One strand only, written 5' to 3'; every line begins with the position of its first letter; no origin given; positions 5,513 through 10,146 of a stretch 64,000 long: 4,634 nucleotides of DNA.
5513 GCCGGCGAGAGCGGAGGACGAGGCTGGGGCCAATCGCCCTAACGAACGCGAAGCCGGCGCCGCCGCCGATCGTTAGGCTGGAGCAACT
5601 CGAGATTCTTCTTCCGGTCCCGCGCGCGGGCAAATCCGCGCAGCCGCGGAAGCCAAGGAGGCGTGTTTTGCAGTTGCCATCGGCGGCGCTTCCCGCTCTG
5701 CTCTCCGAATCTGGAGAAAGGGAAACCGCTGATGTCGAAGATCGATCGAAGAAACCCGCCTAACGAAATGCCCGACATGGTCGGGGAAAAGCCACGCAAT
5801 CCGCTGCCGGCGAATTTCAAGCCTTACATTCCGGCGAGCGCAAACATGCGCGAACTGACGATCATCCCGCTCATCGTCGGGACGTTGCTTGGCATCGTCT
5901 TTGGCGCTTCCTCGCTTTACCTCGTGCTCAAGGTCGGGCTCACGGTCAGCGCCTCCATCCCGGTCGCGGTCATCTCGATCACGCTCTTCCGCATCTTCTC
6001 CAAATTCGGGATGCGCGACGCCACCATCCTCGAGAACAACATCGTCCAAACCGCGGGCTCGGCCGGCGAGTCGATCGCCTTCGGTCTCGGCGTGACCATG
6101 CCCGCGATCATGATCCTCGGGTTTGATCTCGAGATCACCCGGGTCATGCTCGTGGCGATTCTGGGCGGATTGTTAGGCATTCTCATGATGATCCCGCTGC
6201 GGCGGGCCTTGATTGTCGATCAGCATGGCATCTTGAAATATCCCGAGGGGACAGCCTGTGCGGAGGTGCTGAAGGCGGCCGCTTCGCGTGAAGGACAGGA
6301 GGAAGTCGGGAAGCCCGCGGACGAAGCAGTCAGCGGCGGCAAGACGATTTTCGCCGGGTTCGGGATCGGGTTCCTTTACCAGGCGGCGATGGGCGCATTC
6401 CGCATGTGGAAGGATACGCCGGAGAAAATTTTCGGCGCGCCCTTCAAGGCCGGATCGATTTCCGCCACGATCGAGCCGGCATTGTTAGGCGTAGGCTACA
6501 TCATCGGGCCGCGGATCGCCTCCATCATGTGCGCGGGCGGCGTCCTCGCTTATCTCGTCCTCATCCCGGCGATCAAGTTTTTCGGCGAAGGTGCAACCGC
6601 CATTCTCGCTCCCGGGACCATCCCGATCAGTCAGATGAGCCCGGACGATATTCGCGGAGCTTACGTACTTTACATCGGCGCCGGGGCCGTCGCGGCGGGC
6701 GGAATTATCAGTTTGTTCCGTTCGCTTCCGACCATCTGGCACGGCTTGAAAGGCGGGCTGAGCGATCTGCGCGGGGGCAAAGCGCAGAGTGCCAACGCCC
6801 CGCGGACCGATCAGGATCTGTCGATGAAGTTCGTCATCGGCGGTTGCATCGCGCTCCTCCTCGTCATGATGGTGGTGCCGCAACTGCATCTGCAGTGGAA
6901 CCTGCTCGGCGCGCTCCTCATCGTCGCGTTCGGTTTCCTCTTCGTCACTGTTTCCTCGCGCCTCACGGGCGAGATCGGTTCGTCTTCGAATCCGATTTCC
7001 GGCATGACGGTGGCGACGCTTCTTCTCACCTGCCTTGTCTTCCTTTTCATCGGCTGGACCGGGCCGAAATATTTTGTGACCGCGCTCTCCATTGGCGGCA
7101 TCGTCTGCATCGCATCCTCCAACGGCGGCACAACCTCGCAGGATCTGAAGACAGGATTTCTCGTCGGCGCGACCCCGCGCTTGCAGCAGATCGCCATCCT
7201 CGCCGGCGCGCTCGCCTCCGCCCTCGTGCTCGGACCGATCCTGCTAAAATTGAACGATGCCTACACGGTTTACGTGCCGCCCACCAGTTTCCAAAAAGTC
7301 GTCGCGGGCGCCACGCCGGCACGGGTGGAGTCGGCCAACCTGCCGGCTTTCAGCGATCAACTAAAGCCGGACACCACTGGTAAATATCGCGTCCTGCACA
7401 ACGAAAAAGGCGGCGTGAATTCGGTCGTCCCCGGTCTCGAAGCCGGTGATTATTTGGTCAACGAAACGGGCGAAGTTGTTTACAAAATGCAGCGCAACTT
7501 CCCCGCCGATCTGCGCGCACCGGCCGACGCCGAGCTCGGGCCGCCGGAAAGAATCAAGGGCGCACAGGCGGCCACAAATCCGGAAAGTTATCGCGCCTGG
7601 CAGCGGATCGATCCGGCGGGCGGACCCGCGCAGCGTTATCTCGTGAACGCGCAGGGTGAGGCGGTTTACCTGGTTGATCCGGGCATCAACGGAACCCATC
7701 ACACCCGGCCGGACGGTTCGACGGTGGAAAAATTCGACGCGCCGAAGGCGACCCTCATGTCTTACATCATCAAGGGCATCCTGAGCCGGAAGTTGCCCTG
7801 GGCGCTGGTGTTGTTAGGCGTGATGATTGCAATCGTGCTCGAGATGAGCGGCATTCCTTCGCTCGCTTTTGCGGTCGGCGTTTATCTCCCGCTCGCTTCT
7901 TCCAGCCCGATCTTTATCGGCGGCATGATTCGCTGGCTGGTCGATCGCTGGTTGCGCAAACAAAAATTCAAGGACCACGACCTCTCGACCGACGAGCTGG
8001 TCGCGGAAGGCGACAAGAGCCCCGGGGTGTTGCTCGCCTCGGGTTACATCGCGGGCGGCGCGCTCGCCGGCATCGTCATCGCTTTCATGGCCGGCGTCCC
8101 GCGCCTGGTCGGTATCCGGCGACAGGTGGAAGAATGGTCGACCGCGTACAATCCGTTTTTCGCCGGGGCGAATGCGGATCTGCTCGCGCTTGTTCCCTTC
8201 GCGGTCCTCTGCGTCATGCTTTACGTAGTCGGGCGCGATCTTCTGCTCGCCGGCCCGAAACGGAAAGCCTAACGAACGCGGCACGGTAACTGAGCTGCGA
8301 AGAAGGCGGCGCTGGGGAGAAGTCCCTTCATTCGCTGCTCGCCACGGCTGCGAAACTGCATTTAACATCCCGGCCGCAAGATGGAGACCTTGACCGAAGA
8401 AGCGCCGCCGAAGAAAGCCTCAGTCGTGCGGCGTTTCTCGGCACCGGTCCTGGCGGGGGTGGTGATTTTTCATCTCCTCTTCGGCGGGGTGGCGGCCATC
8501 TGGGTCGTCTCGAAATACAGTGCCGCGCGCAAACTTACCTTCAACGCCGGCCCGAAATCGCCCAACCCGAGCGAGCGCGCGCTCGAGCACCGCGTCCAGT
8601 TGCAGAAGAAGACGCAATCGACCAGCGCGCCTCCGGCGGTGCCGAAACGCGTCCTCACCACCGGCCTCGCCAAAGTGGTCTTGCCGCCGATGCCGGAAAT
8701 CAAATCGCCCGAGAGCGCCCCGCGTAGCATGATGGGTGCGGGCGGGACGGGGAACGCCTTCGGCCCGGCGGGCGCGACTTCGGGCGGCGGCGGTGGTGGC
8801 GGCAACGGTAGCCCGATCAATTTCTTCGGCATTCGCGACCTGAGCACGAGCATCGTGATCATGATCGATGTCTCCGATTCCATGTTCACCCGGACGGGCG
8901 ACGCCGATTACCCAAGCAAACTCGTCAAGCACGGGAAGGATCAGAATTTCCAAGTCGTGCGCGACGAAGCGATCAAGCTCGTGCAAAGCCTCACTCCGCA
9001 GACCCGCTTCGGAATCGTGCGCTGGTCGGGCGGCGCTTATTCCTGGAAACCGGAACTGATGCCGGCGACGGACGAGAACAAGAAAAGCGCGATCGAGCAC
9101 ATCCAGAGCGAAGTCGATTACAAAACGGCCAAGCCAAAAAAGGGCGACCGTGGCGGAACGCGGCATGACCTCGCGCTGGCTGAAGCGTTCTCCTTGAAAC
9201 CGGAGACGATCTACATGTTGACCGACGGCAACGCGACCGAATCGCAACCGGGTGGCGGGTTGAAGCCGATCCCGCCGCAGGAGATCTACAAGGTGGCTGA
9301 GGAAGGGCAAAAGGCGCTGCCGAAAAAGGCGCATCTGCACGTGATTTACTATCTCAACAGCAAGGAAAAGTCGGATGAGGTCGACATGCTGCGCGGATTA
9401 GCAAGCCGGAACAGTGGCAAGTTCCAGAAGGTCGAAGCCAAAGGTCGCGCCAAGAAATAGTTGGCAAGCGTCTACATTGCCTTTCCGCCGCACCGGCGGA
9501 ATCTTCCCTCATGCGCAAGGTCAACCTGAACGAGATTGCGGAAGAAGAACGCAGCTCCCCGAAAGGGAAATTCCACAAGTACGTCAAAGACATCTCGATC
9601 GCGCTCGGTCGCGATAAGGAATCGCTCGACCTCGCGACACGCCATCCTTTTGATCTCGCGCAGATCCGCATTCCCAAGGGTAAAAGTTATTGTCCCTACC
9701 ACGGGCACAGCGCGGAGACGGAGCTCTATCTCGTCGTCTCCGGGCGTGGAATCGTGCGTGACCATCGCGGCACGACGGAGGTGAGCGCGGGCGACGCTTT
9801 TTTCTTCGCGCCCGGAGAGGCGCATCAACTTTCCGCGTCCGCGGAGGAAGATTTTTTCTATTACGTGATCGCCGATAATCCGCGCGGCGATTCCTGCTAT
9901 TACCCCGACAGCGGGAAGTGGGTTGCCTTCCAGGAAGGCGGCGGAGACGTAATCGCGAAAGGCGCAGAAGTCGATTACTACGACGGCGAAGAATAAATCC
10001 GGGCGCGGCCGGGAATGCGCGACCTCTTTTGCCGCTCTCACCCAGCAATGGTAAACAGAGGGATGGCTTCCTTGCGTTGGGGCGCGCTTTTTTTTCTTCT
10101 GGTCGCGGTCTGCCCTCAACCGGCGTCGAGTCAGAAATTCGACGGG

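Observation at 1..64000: Hyper-abundant, strand-symmetric 9-mer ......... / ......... spread through the whole window (about one per 850 bp)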

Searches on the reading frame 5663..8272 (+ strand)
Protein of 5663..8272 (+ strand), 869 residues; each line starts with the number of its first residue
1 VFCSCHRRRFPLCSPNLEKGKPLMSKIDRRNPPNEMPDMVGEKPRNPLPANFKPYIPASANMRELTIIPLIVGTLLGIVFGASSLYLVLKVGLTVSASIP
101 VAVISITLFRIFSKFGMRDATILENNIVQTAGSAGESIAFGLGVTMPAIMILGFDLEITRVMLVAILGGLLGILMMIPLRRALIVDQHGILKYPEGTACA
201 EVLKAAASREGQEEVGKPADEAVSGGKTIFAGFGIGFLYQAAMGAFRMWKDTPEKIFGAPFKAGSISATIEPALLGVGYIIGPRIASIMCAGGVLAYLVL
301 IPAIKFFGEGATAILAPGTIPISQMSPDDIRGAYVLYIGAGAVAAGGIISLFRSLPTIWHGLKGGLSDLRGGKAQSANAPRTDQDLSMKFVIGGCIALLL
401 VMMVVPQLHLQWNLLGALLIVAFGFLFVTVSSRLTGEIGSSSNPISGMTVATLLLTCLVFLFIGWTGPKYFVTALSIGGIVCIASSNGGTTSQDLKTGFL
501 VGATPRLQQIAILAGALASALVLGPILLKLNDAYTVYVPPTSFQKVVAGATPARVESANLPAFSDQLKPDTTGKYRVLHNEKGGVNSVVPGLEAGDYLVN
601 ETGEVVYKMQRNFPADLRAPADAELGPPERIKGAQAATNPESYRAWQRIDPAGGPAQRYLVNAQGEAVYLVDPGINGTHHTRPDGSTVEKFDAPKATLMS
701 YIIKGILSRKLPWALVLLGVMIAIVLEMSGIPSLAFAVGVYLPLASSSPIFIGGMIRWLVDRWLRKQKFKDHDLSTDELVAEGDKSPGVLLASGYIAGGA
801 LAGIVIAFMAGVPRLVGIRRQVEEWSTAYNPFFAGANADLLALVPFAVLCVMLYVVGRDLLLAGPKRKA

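Call 8: search_protein_families(library=ncbifam, proteins=[window:5663-8272:+])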
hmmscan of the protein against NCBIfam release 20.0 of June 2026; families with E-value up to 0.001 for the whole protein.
window:5663-8272:+ (869 aa): 2 families
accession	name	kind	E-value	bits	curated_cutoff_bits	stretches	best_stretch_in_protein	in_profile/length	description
TIGR00733.1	TIGR00733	equivalog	3.4e-97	326.3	182.5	2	64-542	1-462/589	OPT family oligopeptide transporter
TIGR00728.1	OPT_sfam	superfamily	1e-53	183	128.35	3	61-308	13-270/659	OPT family oligopeptide transporter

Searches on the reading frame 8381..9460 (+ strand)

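Call 24: search_protein_families(library=pfam, proteins=[window:8381-9460:+])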
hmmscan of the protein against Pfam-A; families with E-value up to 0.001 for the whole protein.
window:8381-9460:+ (359 aa): 3 families
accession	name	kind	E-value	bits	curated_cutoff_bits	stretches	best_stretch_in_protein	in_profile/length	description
PF00092.34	VWA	-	1.6e-06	28.9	23.8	1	158-295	2-119/174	von Willebrand factor type A domain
PF13519.12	VWA_2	-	1.9e-05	25.7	27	1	158-283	1-106/107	von Willebrand factor type A domain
PF13768.12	VWA_3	-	8.7e-05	23.1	27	1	199-347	25-152/155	von Willebrand factor type A domain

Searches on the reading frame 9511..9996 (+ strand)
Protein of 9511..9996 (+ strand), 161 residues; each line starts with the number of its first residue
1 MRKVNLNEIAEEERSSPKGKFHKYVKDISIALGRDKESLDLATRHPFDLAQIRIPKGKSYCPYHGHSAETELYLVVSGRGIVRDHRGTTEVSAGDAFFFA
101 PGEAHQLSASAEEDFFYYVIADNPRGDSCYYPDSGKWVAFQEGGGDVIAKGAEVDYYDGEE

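Call 24: search_protein_families(library=pfam, proteins=[window:9511-9996:+])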
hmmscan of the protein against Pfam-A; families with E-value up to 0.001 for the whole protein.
window:9511-9996:+ (161 aa): 6 families
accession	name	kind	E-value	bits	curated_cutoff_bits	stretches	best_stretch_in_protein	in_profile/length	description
PF07883.17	Cupin_2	-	8.1e-12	45.1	27.2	1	52-120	3-69/70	Cupin domain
PF02311.25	AraC_binding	-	2.2e-11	44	21.1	1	59-121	15-75/135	AraC-like ligand binding domain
PF05899.18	Cupin_3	-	1.2e-05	25.3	23.5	1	64-104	20-61/74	EutQ-like cupin domain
PF16867.11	DMSP_lyase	-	5e-05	23.5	27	1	62-110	109-156/162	Dimethlysulfonioproprionate lyase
PF12852.13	Cupin_6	-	0.00021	21.6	26.7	1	68-112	34-79/183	Cupin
PF00190.28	Cupin_1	-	0.00025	21.1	22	1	52-126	38-119/151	Cupin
